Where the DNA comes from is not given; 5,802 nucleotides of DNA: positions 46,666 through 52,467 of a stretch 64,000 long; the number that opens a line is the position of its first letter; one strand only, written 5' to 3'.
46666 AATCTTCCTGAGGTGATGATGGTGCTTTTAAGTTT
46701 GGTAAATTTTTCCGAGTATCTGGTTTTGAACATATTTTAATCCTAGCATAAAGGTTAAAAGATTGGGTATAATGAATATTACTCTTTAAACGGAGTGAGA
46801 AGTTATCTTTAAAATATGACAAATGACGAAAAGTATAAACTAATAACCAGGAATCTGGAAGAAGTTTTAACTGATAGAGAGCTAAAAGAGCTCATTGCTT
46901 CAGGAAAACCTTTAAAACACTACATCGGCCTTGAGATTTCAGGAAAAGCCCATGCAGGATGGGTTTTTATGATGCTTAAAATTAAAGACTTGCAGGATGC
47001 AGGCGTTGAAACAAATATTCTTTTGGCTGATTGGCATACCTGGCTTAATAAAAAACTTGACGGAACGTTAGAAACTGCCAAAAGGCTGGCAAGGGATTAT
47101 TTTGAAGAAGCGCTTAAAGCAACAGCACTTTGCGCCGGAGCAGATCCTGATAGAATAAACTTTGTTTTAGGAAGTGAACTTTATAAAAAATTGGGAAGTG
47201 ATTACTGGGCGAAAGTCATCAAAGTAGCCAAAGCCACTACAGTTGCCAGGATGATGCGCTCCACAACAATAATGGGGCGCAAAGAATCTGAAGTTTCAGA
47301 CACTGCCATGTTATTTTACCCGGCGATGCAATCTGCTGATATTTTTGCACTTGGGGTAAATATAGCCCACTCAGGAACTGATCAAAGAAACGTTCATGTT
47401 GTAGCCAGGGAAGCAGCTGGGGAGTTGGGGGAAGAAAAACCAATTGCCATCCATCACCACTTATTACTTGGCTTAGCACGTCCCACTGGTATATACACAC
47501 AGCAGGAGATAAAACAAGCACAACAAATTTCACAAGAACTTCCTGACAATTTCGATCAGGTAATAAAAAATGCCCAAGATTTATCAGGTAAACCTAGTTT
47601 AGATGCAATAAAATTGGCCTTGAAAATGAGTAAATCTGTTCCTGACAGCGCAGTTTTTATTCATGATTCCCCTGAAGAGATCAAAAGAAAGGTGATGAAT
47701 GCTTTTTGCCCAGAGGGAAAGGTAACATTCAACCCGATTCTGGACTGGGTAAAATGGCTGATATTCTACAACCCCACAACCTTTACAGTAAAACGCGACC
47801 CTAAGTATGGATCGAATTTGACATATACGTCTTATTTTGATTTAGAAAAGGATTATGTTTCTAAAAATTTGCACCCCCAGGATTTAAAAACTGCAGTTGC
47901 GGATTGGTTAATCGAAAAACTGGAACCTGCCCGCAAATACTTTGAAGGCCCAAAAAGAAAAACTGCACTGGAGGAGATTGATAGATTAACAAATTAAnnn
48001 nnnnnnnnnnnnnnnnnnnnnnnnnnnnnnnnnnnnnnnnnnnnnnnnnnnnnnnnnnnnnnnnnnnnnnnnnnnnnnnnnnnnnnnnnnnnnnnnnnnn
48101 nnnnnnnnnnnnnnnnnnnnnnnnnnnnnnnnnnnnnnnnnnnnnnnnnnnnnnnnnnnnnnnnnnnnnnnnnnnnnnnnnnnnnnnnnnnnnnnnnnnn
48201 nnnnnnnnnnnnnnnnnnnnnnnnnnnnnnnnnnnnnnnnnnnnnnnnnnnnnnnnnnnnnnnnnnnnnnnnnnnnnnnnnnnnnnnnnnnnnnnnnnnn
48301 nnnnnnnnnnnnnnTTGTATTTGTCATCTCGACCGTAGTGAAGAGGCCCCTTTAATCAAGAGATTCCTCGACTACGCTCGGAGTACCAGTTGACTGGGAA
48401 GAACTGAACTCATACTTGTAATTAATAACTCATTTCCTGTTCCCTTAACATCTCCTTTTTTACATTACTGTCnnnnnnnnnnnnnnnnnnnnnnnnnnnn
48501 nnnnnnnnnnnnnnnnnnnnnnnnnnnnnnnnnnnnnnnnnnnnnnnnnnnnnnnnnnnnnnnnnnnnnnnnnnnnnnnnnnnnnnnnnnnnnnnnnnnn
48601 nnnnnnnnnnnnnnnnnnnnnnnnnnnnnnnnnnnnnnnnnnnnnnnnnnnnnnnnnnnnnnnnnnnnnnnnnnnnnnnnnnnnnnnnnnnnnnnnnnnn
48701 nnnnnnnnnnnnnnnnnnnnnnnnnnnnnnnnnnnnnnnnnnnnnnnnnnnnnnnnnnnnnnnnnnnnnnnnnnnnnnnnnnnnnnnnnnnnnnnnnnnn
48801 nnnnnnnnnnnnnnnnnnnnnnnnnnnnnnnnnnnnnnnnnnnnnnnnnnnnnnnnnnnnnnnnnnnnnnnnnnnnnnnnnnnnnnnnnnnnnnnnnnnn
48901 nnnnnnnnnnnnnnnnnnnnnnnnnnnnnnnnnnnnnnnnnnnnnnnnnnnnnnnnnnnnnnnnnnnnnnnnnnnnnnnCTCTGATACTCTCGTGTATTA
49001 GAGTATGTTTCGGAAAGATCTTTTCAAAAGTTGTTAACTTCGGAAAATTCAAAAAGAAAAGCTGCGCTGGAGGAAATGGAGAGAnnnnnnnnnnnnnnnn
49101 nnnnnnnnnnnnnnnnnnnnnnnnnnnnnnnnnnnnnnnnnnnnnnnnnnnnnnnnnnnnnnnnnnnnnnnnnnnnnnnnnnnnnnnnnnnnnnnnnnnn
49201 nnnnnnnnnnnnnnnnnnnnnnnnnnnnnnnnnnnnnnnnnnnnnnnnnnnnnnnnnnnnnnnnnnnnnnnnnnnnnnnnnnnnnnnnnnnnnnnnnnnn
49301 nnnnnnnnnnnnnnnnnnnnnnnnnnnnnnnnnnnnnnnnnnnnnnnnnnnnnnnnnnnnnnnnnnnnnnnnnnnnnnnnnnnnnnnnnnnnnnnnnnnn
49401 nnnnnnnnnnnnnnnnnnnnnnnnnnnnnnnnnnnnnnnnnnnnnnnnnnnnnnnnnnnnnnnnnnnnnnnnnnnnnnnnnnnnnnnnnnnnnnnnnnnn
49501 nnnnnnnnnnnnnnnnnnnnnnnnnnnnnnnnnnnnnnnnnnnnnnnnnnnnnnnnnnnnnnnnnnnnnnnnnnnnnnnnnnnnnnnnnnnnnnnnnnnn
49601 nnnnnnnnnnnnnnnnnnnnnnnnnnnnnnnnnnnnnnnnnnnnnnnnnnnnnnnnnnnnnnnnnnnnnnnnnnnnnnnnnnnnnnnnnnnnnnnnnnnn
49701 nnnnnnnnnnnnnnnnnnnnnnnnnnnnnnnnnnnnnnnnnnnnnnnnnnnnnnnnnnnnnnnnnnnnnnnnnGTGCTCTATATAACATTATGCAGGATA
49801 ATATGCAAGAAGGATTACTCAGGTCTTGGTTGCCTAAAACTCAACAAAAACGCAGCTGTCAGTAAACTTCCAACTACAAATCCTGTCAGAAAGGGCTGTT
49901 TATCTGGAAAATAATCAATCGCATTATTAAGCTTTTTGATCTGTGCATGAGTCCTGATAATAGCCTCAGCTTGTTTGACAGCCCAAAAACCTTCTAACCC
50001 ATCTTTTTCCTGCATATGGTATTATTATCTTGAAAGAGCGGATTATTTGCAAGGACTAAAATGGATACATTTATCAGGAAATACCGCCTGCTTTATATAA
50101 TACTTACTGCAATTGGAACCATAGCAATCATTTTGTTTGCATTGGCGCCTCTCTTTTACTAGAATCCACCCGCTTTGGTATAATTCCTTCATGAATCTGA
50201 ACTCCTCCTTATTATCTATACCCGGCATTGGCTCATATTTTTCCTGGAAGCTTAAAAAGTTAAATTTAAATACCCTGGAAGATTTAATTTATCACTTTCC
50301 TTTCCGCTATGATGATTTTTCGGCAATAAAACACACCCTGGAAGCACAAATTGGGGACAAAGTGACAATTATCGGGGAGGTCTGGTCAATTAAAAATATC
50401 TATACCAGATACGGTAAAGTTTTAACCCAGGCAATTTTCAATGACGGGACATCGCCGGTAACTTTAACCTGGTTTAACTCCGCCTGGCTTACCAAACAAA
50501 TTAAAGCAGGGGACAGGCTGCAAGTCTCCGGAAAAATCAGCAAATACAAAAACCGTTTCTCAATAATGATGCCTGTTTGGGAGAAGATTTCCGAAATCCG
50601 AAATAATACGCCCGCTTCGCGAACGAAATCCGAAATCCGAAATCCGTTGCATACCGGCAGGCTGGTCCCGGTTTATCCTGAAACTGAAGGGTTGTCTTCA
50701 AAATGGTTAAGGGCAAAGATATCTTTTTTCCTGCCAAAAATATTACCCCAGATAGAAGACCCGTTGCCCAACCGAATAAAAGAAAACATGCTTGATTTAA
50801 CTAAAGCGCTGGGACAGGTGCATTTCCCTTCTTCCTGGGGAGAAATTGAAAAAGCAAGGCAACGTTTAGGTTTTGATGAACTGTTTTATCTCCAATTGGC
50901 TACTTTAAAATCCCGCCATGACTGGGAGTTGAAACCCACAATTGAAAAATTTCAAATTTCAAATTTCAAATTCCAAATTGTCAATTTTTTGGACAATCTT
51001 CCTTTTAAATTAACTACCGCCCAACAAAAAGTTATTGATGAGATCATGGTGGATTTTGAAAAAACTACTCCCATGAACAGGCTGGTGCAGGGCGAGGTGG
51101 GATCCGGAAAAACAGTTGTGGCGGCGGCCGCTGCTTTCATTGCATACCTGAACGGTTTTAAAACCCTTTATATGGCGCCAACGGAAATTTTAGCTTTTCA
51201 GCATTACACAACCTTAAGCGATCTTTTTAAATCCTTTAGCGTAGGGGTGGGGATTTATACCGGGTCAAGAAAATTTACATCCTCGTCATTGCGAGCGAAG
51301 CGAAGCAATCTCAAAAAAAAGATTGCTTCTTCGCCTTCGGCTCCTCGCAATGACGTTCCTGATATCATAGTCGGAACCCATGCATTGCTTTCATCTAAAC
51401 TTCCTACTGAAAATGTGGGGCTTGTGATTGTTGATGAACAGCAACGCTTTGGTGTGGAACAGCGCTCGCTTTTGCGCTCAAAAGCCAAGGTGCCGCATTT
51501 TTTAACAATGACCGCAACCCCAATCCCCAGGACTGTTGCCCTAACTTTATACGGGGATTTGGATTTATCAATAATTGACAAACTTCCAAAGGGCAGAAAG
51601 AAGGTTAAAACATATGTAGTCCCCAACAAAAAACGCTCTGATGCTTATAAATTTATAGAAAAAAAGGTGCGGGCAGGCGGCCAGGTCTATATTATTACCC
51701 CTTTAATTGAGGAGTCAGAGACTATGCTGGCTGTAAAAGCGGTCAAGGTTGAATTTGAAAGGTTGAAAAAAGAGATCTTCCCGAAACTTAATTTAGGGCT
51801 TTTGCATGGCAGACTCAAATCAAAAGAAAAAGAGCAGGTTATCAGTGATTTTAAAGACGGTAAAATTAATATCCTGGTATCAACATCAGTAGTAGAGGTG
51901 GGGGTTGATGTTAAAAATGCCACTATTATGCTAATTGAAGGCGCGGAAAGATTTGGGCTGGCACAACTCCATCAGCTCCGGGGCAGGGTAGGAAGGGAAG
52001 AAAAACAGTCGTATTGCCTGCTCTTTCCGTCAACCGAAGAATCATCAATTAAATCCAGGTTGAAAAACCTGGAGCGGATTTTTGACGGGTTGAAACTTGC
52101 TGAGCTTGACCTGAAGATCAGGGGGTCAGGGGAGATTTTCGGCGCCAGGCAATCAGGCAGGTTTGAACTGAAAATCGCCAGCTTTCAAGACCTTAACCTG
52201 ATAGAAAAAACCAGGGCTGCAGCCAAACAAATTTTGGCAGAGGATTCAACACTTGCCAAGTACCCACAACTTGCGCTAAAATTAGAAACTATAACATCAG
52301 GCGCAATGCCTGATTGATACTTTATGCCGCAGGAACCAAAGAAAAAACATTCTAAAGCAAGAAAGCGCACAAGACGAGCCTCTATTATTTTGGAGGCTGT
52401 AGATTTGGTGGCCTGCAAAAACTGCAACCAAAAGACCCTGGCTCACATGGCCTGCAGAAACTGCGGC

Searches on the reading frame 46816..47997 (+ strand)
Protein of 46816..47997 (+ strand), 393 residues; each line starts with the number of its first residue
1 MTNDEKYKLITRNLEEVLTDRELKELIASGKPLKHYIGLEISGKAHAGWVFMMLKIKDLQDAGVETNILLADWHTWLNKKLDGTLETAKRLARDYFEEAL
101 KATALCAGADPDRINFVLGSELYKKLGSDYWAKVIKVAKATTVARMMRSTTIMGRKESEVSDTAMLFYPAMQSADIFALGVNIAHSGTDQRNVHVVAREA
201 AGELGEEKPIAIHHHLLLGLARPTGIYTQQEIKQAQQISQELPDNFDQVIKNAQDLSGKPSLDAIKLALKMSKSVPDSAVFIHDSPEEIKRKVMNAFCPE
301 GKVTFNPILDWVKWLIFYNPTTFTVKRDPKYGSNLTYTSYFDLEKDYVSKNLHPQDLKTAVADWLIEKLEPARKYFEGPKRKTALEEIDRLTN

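Call 41: search_protein_families(library=pfam, proteins=[window:46816-47997:+], max_evalue=0.001)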
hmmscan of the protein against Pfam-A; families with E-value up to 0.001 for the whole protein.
window:46816-47997:+ (393 aa): 1 family
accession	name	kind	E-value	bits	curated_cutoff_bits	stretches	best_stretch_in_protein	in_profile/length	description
PF00579.31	tRNA-synt_1b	-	1.9e-39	136.2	21.1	2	31-220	4-193/292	tRNA synthetases class I (W and Y)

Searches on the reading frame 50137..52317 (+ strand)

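Call 41: search_protein_families(library=pfam, proteins=[window:50137-52317:+], max_evalue=0.001)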
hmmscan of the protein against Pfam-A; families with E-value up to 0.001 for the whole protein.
window:50137-52317:+ (726 aa): 8 families
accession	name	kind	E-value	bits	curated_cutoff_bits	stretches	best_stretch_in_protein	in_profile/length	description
PF00270.35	DEAD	-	2.1e-21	76.8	26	1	293-467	1-164/167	DEAD/DEAH box helicase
PF00271.37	Helicase_C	-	9.5e-19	68.1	23.5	1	504-620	7-108/110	Helicase conserved C-terminal domain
PF17191.10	RecG_wedge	-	1.5e-17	64.1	23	1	37-195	14-155/162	RecG wedge domain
PF01336.31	tRNA_anti-codon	-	2.6e-10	40.5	27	1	76-150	1-74/75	OB-fold nucleic acid binding domain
PF04851.21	ResIII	-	2.8e-10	40.8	22.5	1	290-462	2-162/164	Type III restriction enzyme, res subunit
PF19833.4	RecG_dom3_C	-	3.6e-09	37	26.8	1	650-708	3-63/87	ATP-dependent DNA helicase RecG, domain 3, C-terminal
PF22590.2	Cas3-like_C_2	-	2.5e-06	28.1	27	1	533-622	12-105/106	CRISPR-associated nuclease/helicase Cas3, C-terminal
PF13742.12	tRNA_anti_2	-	0.00044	20.9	27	0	63-141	9-85/95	OB-fold nucleic acid binding domain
